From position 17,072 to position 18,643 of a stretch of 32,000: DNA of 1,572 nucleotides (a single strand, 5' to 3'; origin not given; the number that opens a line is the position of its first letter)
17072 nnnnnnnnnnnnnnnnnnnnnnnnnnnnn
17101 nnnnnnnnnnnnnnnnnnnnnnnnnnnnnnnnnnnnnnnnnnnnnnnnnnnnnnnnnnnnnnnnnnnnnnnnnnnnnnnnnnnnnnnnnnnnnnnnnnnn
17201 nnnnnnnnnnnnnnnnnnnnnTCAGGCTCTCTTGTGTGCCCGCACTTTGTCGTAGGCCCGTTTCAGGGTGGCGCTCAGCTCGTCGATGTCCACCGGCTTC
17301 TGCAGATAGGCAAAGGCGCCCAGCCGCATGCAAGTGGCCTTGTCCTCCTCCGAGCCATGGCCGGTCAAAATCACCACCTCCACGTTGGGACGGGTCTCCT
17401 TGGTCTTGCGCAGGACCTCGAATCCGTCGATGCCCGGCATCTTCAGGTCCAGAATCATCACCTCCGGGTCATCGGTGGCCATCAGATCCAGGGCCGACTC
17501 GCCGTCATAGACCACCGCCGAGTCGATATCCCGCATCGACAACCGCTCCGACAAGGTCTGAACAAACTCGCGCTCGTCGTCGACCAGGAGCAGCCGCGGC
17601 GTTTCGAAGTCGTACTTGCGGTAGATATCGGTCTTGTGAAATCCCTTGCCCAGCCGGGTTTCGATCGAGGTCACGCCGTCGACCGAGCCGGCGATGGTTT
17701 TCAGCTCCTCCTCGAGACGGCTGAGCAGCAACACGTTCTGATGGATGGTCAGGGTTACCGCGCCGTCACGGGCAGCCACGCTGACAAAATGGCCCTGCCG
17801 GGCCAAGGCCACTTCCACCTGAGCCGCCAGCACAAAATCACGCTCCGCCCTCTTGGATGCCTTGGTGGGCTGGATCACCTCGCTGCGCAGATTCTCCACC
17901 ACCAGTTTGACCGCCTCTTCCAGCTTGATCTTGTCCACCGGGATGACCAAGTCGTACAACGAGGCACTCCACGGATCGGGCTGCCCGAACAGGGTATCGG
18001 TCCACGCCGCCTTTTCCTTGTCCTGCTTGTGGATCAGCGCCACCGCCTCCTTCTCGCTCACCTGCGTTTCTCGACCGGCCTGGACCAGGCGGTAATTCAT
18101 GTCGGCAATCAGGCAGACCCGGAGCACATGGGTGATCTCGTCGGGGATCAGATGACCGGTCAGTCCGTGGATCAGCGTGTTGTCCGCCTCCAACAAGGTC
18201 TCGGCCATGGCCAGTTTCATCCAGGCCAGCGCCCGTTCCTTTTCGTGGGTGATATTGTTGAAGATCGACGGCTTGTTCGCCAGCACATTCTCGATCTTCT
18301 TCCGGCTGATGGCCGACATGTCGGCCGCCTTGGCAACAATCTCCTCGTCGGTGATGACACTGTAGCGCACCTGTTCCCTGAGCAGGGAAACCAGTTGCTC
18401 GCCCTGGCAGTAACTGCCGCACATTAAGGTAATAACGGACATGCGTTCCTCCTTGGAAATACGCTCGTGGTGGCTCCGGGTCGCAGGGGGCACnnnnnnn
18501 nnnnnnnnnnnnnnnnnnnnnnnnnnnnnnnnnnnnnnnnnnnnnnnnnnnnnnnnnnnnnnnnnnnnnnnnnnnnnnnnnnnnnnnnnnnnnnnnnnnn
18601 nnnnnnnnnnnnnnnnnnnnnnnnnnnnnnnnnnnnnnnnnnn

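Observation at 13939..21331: Two-tier signalling cascade: PAS-HK/NtrC pair, then a sigma-54 promoter, then an operon whose gene order spells a His-Asp-His-Asp phosphorelay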

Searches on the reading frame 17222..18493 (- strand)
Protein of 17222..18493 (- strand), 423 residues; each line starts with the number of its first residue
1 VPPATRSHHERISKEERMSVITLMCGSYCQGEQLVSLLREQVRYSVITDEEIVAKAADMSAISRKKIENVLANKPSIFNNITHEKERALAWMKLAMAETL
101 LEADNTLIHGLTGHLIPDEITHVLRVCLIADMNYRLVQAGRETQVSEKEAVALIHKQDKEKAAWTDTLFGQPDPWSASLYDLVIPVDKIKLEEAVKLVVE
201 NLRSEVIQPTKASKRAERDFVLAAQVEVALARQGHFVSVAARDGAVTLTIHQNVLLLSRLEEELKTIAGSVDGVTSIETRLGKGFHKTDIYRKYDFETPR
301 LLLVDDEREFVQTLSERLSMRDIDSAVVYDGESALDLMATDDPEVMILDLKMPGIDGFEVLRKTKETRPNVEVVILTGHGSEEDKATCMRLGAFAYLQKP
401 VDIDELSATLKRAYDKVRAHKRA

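Call 3: search_protein_families(library=pfam, proteins=[window:17222-18493:-], max_evalue=0.01)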
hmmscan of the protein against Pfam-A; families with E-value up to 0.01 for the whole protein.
window:17222-18493:- (423 aa): 2 families
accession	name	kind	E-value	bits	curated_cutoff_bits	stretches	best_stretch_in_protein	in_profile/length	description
PF00072.30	Response_reg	-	1.4e-26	93.2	30.2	1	302-410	2-110/111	Response regulator receiver domain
PF13189.12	Cytidylate_kin2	-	9.6e-20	71.9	28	1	20-187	1-175/176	Cytidylate kinase-like family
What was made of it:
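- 17222..18442 (-): Response regulator with an N-terminal cytidylate-kinase-like domain (degenerate P-loop), a small alpha-beta-beta-alpha-beta middle domain, and a C-terminal REC (406 aa). Probable output protein. Pfam Cytidylate_kin2 1e-19 and Response_reg (call 3).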

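Call 8: search_protein_families(library=ncbifam, proteins=[window:17222-18442:-], max_evalue=0.1)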
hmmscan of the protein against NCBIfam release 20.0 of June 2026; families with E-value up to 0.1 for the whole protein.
window:17222-18442:- (406 aa): 99 families (the best 25 are shown)
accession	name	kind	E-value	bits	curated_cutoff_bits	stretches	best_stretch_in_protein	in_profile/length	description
TIGR01818.1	ntrC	equivalog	4.8e-21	75.1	558.6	1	285-402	2-119/463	nitrogen regulation protein NR(I)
NF008176.1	PRK10923.1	equivalog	1.7e-19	69.8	620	1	285-402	7-124/469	nitrogen regulation protein NR(I)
NF008469.0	PRK11361.1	equivalog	2.4e-19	69.4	714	1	283-398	6-121/461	acetoacetate metabolism transcriptional regulator AtoC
NF041946.1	LuxO_transreg_Vib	equivalog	2.6e-19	69.4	800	1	300-401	15-116/463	quorum-sensing sigma-54 dependent transcriptional regulator LuxO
TIGR02875.1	spore_0_A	equivalog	7.7e-19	67.9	200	1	283-399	4-124/262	sporulation transcription factor Spo0A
NF045944.1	ResRegRpaBCyano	equivalog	1.1e-18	67.5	330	1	285-400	1-115/229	response regulator transcription factor RpaB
NF012023.0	PRK15479.1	equivalog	2e-18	66.8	337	1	283-394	2-113/224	transcriptional regulator TctD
NF011695.0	PRK15115.1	equivalog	4.4e-18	65.3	763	1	282-399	7-124/445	two-component system response regulator GlrR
NF008199.0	PRK10955.1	equivalog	6e-18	65.6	341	1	283-394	3-112/232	envelope stress response regulator transcription factor CpxR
NF045991.1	RespRegCtrARhodob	equivalog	7e-18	65.2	350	1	283-398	2-117/224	response regulator transcription factor CtrA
NF006900.1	PRK09390.1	equivalog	1.7e-17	63.6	255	1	284-403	7-126/203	response regulator FixJ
NF033791.1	ActR_PrrA_rreg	equivalog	2e-17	63.7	250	1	283-399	3-119/173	ActR/PrrA/RegA family redox response regulator transcription factor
NF051870.1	NAssimRespRegNtrX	equivalog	2.3e-17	63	600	1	284-402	4-124/452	nitrogen assimilation response regulator NtrX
NF040534.1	resp_reg_YycF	equivalog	3.3e-17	62.5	340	1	283-397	2-115/231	response regulator YycF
NF053512.1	nitric_RR_NosR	exception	5.4e-17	61.9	400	1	284-404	1-122/422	response regulator c-di-GMP phosphodiesterase, NosR family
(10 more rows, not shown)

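Call 56: find_homologous_proteins(query=window:17222-18442:-, max_evalue=1e-20)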
Query window:17222-18442:- (406 aa): 5661 proteins with E <= 1e-20 among 8000 candidates; the best 120 are listed.
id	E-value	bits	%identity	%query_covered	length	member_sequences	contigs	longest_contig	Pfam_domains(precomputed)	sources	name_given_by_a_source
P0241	3.3e-260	880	100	100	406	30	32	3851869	PF13189.13,PF00072.31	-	-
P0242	5.9e-226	768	86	100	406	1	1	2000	PF13189.13,PF00072.31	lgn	-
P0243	8.1e-226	767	86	100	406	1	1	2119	PF13189.13,PF00072.31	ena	-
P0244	8.5e-226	767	86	100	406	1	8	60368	PF13189.13,PF00072.31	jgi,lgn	jgi:CheY-like chemotaxis protein/cytidylate kinase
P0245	1.6e-225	766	85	100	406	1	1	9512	PF13189.13,PF00072.31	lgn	-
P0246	2.1e-225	766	85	100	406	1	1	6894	PF13189.13,PF00072.31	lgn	-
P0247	2.9e-225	765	85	100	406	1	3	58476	PF13189.13,PF00072.31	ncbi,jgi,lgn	jgi:CheY-like chemotaxis protein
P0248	4.8e-225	765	86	100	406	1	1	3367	PF13189.13,PF00072.31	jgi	jgi:CheY-like chemotaxis protein/cytidylate kinase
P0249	4.9e-225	765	85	100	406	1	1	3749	PF13189.13,PF00072.31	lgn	-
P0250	1.2e-224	763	86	100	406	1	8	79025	PF13189.13,PF00072.31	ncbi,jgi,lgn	ncbi:response regulator [Desulfobulbus propionicus]|jgi:CheY-like chemotaxis protein/cytidylate kina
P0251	1.3e-224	763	85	100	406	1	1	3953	PF13189.13,PF00072.31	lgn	-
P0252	1.4e-224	763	85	100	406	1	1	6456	PF13189.13,PF00072.31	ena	-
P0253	1.4e-224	763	85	100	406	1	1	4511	PF13189.13,PF00072.31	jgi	jgi:CheY-like chemotaxis protein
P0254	2.4e-224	762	85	100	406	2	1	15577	PF13189.13,PF00072.31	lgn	-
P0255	2.6e-224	762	85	100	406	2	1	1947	PF13189.13,PF00072.31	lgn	-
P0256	3.9e-224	762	85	100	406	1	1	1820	PF13189.13,PF00072.31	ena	-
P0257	1.5e-223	760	85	100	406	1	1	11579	PF13189.13,PF00072.31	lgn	-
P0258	5.4e-223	758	84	100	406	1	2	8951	PF13189.13,PF00072.31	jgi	jgi:CheY-like chemotaxis protein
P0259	7.3e-223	758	84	100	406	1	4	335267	PF13189.13,PF00072.31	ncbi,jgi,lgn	-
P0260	8.6e-223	757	84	100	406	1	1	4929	PF13189.13,PF00072.31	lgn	-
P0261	9.0e-223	757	84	100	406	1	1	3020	PF13189.13,PF00072.31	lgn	-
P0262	1.6e-222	756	84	100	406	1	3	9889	PF13189.13,PF00072.31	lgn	-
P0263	2.2e-222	756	84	100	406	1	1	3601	PF13189.13,PF00072.31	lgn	-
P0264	2.2e-222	756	84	100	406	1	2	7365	PF13189.13,PF00072.31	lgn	-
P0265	1.1e-221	754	85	100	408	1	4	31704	PF13189.13,PF00072.31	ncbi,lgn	-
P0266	1.1e-221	754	84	100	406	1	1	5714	PF13189.13,PF00072.31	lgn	-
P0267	1.4e-220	750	83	100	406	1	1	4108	PF13189.13,PF00072.31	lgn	-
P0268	7.4e-220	748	83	100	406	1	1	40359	PF13189.13,PF00072.31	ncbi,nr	ncbi:MAG: response regulator [Desulfobulbus sp.]|nr:response regulator [Desulfobulbus sp.]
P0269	2.2e-219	746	83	100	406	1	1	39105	PF13189.13,PF00072.31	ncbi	ncbi:MAG: response regulator [Desulfobulbus sp.]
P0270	6.9e-219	744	84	100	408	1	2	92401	PF13189.13,PF00072.31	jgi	jgi:CheY-like chemotaxis protein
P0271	1.4e-217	740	81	100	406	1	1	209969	PF13189.13,PF00072.31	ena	-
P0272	8.0e-217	738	83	100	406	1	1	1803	PF13189.13,PF00072.31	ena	-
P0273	6.0e-215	732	81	100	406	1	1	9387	PF13189.13,PF00072.31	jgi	-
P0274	4.4e-213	725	80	100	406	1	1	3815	PF13189.13,PF00072.31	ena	-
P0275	1.3e-196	671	83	90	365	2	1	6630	PF13189.13,PF00072.31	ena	-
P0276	1.0e-185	635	70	100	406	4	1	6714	PF13189.13,PF00072.31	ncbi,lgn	-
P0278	6.4e-160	550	62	100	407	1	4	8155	PF13189.13,PF00072.31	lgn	-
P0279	8.8e-160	550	61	100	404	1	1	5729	PF13189.13,PF00072.31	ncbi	-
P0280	2.1e-159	549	61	99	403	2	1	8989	PF13189.13,PF00072.31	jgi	jgi:CheY-like chemotaxis protein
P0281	2.0e-158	546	61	100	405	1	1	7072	PF13189.13,PF00072.31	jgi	-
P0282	4.0e-158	545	61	100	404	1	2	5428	PF13189.13,PF00072.31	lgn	-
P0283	4.5e-158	544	61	100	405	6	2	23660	PF13189.13,PF00072.31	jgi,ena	-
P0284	7.3e-158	544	62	99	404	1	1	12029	PF13189.13,PF00072.31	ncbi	ncbi:MAG: response regulator [Desulfobacterales bacterium]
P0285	1.1e-157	543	62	99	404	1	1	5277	PF13189.13,PF00072.31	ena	-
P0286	4.6e-157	541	61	100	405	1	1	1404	PF13189.13,PF00072.31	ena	-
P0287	4.7e-157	541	61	99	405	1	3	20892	PF13189.13,PF00072.31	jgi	jgi:two-component system, OmpR family, response regulator CpxR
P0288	5.1e-157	541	61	100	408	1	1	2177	PF13189.13,PF00072.31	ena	-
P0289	6.9e-157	540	61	99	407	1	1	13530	PF13189.13,PF00072.31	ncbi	-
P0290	1.3e-156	540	63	100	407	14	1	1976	PF13189.13,PF00072.31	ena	-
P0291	1.7e-156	539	61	100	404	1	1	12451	PF13189.13,PF00072.31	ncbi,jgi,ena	-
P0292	1.7e-156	539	61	99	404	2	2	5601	PF13189.13,PF00072.31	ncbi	-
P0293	3.7e-156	538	61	99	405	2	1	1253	PF13189.13,PF00072.31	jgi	jgi:two-component system, OmpR family, response regulator CpxR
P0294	3.7e-156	538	62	99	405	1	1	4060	PF13189.13,PF00072.31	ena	-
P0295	6.3e-156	537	61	100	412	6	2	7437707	PF13189.13,PF00072.31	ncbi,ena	-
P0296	8.5e-156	537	61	99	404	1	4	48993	PF13189.13,PF00072.31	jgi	jgi:two-component system, OmpR family, response regulator CpxR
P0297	1.2e-155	536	62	100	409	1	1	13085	PF13189.13,PF00072.31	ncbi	-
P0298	1.8e-155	536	61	99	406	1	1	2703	PF13189.13,PF00072.31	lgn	-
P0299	2.0e-155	536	61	99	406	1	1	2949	PF13189.13,PF00072.31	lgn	-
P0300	2.1e-155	536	62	100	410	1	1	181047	PF13189.13,PF00072.31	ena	-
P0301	2.3e-155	535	61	99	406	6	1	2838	PF13189.13,PF00072.31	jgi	jgi:two-component system, OmpR family, response regulator CpxR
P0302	2.8e-155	535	61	99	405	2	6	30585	PF13189.13,PF00072.31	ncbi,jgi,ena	-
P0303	2.9e-155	535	60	99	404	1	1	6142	PF13189.13,PF00072.31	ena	-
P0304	3.1e-155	535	60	99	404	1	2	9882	PF13189.13,PF00072.31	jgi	jgi:two-component system, OmpR family, response regulator CpxR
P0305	3.5e-155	535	61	100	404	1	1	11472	PF13189.13,PF00072.31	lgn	-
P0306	3.8e-155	535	60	99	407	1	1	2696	PF13189.13,PF00072.31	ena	-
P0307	4.3e-155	535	60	100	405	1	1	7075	PF13189.13,PF00072.31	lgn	-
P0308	4.6e-155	534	60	100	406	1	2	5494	PF13189.13,PF00072.31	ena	-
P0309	4.7e-155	534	61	100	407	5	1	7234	PF13189.13,PF00072.31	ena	-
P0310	5.5e-155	534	61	100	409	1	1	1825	PF13189.13,PF00072.31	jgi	jgi:two-component system response regulator CpxR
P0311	5.7e-155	534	61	100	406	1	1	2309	PF13189.13,PF00072.31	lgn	-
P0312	6.2e-155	534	61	100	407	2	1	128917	PF13189.13,PF00072.31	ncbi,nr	ncbi:MAG: response regulator [Desulfobacterales bacterium]|nr:response regulator [Desulfobacterales 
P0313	7.1e-155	534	60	99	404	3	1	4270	PF13189.13,PF00072.31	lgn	-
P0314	7.9e-155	534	59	100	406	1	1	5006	PF13189.13,PF00072.31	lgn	-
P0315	8.2e-155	534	61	99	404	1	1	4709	PF13189.13,PF00072.31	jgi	-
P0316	8.3e-155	534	60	100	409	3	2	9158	PF13189.13,PF00072.31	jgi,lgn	jgi:two-component system response regulator CpxR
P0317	9.1e-155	534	61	99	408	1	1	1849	PF13189.13,PF00072.31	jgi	jgi:two-component system response regulator CpxR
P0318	1.0e-154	533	60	99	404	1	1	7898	PF13189.13,PF00072.31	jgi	jgi:CheY-like chemotaxis protein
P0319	1.1e-154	533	61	100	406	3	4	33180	PF13189.13,PF00072.31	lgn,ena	-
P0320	1.7e-154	533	61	100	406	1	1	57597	PF13189.13,PF00072.31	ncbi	-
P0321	1.8e-154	533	61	99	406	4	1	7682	PF13189.13,PF00072.31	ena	-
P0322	1.8e-154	532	61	100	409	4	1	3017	PF13189.13,PF00072.31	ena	-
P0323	1.8e-154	532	60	100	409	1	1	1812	PF13189.13,PF00072.31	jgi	jgi:two-component system response regulator CpxR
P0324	2.2e-154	532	60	100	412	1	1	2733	PF13189.13,PF00072.31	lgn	-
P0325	2.3e-154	532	61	99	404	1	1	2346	PF13189.13,PF00072.31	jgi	jgi:CheY-like chemotaxis protein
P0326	2.5e-154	532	60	99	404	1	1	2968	PF13189.13,PF00072.31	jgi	jgi:two-component system, OmpR family, response regulator CpxR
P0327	2.7e-154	532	60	99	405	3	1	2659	PF13189.13,PF00072.31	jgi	jgi:two-component system, OmpR family, response regulator CpxR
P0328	3.0e-154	532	61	99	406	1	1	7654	PF13189.13,PF00072.31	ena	-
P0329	3.0e-154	532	59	100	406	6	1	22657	PF13189.13,PF00072.31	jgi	jgi:two-component system, OmpR family, response regulator CpxR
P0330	3.0e-154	532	61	99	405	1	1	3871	PF13189.13,PF00072.31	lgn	-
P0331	3.2e-154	532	60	100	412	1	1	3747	PF13189.13,PF00072.31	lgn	-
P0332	3.2e-154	532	59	100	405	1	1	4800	PF13189.13,PF00072.31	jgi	jgi:CheY-like chemotaxis protein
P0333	3.3e-154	532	61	100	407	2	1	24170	PF13189.13,PF00072.31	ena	-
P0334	3.4e-154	532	60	99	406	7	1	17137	PF13189.13,PF00072.31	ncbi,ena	-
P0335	3.5e-154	532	60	100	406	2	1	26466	PF13189.13,PF00072.31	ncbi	-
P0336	3.7e-154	532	59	100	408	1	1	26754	PF13189.13,PF00072.31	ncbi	-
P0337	3.7e-154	531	59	100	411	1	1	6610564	PF13189.13,PF00072.31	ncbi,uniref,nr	ncbi:response regulator [Desulfonema ishimotonii]|uniref:Response regulator n=1 Tax=Desulfonema ishi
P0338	3.9e-154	531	61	99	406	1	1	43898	PF13189.13,PF00072.31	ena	-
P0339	4.9e-154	531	59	100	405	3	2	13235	PF13189.13,PF00072.31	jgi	jgi:two-component system, OmpR family, response regulator CpxR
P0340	5.1e-154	531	60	99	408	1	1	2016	PF13189.13,PF00072.31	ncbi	-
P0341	7.5e-154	530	60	100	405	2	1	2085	PF13189.13,PF00072.31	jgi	jgi:two-component system response regulator CpxR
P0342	1.4e-153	530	60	97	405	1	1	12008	PF13189.13,PF00072.31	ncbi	-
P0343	1.4e-153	530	60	99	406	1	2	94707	PF13189.13,PF00072.31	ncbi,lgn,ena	-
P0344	1.7e-153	529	60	100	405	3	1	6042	PF13189.13,PF00072.31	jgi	-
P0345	1.7e-153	529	61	100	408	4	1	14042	PF13189.13,PF00072.31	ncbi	-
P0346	2.4e-153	529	60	100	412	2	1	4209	PF13189.13,PF00072.31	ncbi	ncbi:MAG: response regulator [Pseudomonadota bacterium]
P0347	2.5e-153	529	60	100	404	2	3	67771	PF13189.13,PF00072.31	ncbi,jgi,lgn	-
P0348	2.7e-153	529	60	99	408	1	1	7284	PF13189.13,PF00072.31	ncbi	-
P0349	2.9e-153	529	58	100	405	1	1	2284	PF13189.13,PF00072.31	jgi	-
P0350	3.7e-153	528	60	100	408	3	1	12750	PF13189.13,PF00072.31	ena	-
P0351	4.8e-153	528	61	99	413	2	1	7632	PF13189.13,PF00072.31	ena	-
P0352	5.6e-153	528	59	99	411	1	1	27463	PF13189.13,PF00072.31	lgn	-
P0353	5.8e-153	528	59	99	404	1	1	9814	PF13189.13,PF00072.31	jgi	jgi:two-component system, OmpR family, response regulator CpxR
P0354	6.5e-153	527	60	99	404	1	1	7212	PF13189.13,PF00072.31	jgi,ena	-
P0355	7.7e-153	527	59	97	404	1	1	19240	PF13189.13,PF00072.31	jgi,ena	-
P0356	9.4e-153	527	60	99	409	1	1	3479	PF13189.13,PF00072.31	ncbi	-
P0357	1.3e-152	526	61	100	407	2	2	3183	PF13189.13,PF00072.31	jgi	-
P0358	2.2e-152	526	58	100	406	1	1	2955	PF13189.13,PF00072.31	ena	-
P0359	2.5e-152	525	58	100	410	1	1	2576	PF13189.13,PF00072.31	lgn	-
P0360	2.7e-152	525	60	97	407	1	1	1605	PF13189.13,PF00072.31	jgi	-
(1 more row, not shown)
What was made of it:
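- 17222..18442 (-): About 60% identity to Desulfobacterales orthologues (call 56).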

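Call 64: predict_structure(alignment_id=A2)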
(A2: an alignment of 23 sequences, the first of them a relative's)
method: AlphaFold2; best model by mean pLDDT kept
length: 406 residues; sequences in the alignment: 23
mean_pLDDT: 83.1   pTM: 0.64
mean pLDDT of the five models: 83.1, 82.6, 82.6, 79.1, 74.4
residues with pLDDT >= 90: 194; 70-90: 146; 50-70: 40; < 50: 26
segments of 3 or more residues with pLDDT < 50: 58-65, 268-280, 303-306
pLDDT, mean of each block of 10 residues (from residue 1): 91 93 89 95 87 66 56 95 88 94 94 95 92 94 89 88 94 94 86 91 97 83 94 69 85 95 65 38 74 62 54 73 78 78 89 88 84 92 75 84 73
secondary structure, 60 per line:
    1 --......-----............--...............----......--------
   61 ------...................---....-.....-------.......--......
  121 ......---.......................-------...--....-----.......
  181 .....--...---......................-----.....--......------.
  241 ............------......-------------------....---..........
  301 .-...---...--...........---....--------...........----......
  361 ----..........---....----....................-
elements in order: E3-8 H14-25 E28-31 H32-42 H47-52 H67-85 E89-92 H94-98 E106-112 H115-126 H130-152 E165-168 H174-185 H194-215 E221-225 E228-233 H240-252 E259-264 E284-287 H291-301 E309-311 H314-324 E328-331 H340-350 E355-360 H365-374 E378-381 H386-405
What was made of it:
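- Checked: The AF2 model only shows a small alpha-beta-beta-alpha-beta domain there (call 64).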

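Call 67: fold_search(model_id=the predicted structure, library=pdb)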
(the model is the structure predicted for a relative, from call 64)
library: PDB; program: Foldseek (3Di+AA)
matches with E <= 10: 1582; with E <= 0.001: 606
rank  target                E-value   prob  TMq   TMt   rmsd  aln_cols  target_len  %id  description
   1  1zy2_A                4.4e-09  1.00  0.29  0.80   1.8       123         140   32  Crystal structure of the phosphorylated receiver domain of the transcription regulator NtrC1 from Aquifex aeolicus (released 2005-08-16)
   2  6ifh                  4.9e-09  1.00  0.27  0.86   2.3       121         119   31  Unphosphorylated Spo0F from Paenisporosarcina sp. TG-14 (released 2019-01-16)
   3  4uhj_A                6.1e-09  1.00  0.28  0.87   1.9       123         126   36  Crystal structure of the receiver domain of CpxR from E. coli (orthorhombic form) (released 2016-04-13)
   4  1zy2_B                9.6e-09  1.00  0.29  0.90   1.9       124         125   31  Crystal structure of the phosphorylated receiver domain of the transcription regulator NtrC1 from Aquifex aeolicus (released 2005-08-16)
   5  4uhk_A                1.4e-08  1.00  0.28  0.85   1.9       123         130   36  Crystal structure of the receiver domain of CpxR from E. coli (phosphorylated) (released 2016-04-13)
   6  1nxp                  1.8e-08  1.00  0.26  0.85   2.4       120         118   31  MicArec pH4.5 (released 2004-02-17)
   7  4uhk_B                2.0e-08  1.00  0.28  0.86   1.9       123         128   36  Crystal structure of the receiver domain of CpxR from E. coli (phosphorylated) (released 2016-04-13)
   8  1srr_C                2.8e-08  1.00  0.27  0.87   1.9       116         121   31  CRYSTAL STRUCTURE OF A PHOSPHATASE RESISTANT MUTANT OF SPORULATION RESPONSE REGULATOR SPO0F FROM BACILLUS SUBTILIS (released 1997-04-21)
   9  6ont                  3.7e-08  1.00  0.28  0.88   2.1       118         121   32  Structure of the Francisella response regulator 1452 receiver domain (released 2020-03-25)
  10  1pey_C                4.4e-08  1.00  0.27  0.87   1.9       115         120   31  Crystal structure of the Response Regulator Spo0F complexed with Mn2+ (released 2004-05-18)
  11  4d6y_A                4.9e-08  1.00  0.27  0.89   1.8       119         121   29  Crystal structure of the receiver domain of NtrX from Brucella abortus in complex with beryllofluoride and magnesium (released 2015-07-08)
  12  3q15_C                4.9e-08  1.00  0.27  0.90   1.7       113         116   32  Crystal Structure of RapH complexed with Spo0F (released 2011-02-23)
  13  3cnb_A                5.2e-08  1.00  0.28  0.87   1.7       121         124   28  Crystal structure of signal receiver domain of DNA binding response regulator protein (merR) from Colwellia psychreryt (released 2008-04-08)
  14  1zh2_A                5.2e-08  1.00  0.27  0.88   1.9       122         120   32  Crystal Structure Of The Calcium-Bound Receiver Domain Of Kdp Potassium Transport System Response Regulator KdpE (released 2005-12-13)
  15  9dvt_R                6.8e-08  1.00  0.26  0.44   2.6       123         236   28  Cryo-EM structure of RpaA bound to PkaiBC DNA and the CTD of the alpha subunit of RNAP from the cyanobacterium Synecho (released 2025-10-15)
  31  3hdt_A                1.4e-07  1.00  0.36  0.83   2.6       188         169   18  Crystal structure of putative kinase from Clostridium symbiosum ATCC 14940 (released 2009-05-26)
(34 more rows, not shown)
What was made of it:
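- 17222..18442 (-): AF2 model pLDDT 83, N-terminal domain matches 3hdt (calls 64, 67).
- On Cytidylate kinase-like family (PF13189) as an active NMP kinase: The profile match is good at 9.6e-20 (call 3) and the fold matches 3hdt (call 67).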

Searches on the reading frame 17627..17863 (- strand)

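Call 68: search_protein_families(library=pfam, proteins=[window:17627-17863:-], max_evalue=10)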
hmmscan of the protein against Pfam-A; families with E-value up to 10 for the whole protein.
seq(79 aa): 1 family
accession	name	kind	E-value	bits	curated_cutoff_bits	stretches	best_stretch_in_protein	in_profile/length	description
PF23248.1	KH_PARP14_2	-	0.18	12.1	27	1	39-72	23-56/72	PARP14, second type I KH domain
